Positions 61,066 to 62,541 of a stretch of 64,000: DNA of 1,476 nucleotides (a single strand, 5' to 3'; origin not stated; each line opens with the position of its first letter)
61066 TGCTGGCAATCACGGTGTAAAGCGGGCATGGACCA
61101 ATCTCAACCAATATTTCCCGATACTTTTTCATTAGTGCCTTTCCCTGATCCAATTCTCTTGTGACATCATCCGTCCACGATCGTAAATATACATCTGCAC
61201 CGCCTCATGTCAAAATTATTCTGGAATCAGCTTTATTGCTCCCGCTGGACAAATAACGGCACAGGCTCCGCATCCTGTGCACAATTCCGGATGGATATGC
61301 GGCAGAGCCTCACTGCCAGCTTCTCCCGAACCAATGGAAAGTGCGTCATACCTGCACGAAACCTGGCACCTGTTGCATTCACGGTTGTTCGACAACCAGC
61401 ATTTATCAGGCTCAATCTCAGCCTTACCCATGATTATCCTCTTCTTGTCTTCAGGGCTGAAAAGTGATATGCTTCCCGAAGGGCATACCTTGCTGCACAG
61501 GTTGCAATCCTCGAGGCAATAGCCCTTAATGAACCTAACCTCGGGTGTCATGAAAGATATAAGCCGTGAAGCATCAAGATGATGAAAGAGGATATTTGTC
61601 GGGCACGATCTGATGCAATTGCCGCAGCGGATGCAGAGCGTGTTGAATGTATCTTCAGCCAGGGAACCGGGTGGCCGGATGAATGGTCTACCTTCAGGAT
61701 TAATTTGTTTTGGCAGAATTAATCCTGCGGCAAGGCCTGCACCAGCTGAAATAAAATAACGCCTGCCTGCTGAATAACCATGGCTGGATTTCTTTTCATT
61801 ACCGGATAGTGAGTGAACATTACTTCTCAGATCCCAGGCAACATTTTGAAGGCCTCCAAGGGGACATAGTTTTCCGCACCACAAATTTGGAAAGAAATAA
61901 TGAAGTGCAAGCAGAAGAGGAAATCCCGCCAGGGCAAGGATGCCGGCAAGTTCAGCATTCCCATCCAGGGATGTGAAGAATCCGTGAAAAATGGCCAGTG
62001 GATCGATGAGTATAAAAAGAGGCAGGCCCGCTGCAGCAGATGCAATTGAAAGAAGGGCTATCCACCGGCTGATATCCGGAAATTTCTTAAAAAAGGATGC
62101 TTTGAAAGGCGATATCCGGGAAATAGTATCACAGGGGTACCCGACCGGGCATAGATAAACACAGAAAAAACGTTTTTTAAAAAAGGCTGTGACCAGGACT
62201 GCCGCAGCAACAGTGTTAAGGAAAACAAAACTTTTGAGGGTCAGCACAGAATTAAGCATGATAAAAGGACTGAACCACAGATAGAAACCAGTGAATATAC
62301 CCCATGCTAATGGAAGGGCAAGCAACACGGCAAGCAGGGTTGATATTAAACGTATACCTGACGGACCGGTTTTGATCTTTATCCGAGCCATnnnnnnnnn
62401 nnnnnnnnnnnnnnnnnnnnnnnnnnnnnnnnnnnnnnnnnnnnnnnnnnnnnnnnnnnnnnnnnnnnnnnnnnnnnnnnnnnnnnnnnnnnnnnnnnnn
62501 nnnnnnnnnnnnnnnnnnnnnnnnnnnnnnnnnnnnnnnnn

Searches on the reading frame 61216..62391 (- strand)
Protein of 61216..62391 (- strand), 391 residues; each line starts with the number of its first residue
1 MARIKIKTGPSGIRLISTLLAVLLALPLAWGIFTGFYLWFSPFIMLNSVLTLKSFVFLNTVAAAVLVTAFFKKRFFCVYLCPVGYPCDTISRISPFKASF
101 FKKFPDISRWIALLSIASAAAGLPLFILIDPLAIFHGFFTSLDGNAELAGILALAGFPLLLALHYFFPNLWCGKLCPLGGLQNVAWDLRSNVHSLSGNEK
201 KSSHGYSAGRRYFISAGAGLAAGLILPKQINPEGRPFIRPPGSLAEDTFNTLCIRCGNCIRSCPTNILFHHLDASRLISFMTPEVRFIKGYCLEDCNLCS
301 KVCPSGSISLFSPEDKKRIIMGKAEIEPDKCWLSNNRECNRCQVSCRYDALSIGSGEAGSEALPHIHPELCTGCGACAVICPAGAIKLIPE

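Call 53: search_protein_families(library=pfam, proteins=[window:61216-62391:-], max_evalue=0.00001)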
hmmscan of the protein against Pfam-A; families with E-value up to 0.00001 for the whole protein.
window:61216-62391:- (391 aa): 10 families
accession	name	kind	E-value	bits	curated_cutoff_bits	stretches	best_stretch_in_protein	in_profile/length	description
PF00037.32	Fer4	-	3.8e-16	58.6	21.1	1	365-387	2-24/24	4Fe-4S binding domain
PF12838.12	Fer4_7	-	1e-15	58.3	27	2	338-385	4-52/52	4Fe-4S dicluster domain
PF12837.12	Fer4_6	-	1.6e-13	50.3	25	1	364-386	2-24/24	4Fe-4S binding domain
PF12801.12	Fer4_5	-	1.8e-10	41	22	2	61-97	8-44/48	4Fe-4S binding domain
PF14697.11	Fer4_21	-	1.8e-09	38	35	1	325-388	2-59/59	4Fe-4S dicluster domain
PF13187.11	Fer4_9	-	1.9e-09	37.8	27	0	338-386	4-52/52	4Fe-4S dicluster domain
PF13237.11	Fer4_10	-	1.2e-08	35.2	25.5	0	251-265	7-21/53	4Fe-4S dicluster domain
PF13484.11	Fer4_16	-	2.1e-07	32.1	30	0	253-305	2-65/66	4Fe-4S double cluster binding domain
PF12800.12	Fer4_4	-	2.8e-06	27.6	24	0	368-384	1-17/17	4Fe-4S binding domain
PF12798.12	Fer4_3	-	7.6e-06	26.8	27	0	371-385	1-15/15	4Fe-4S binding domain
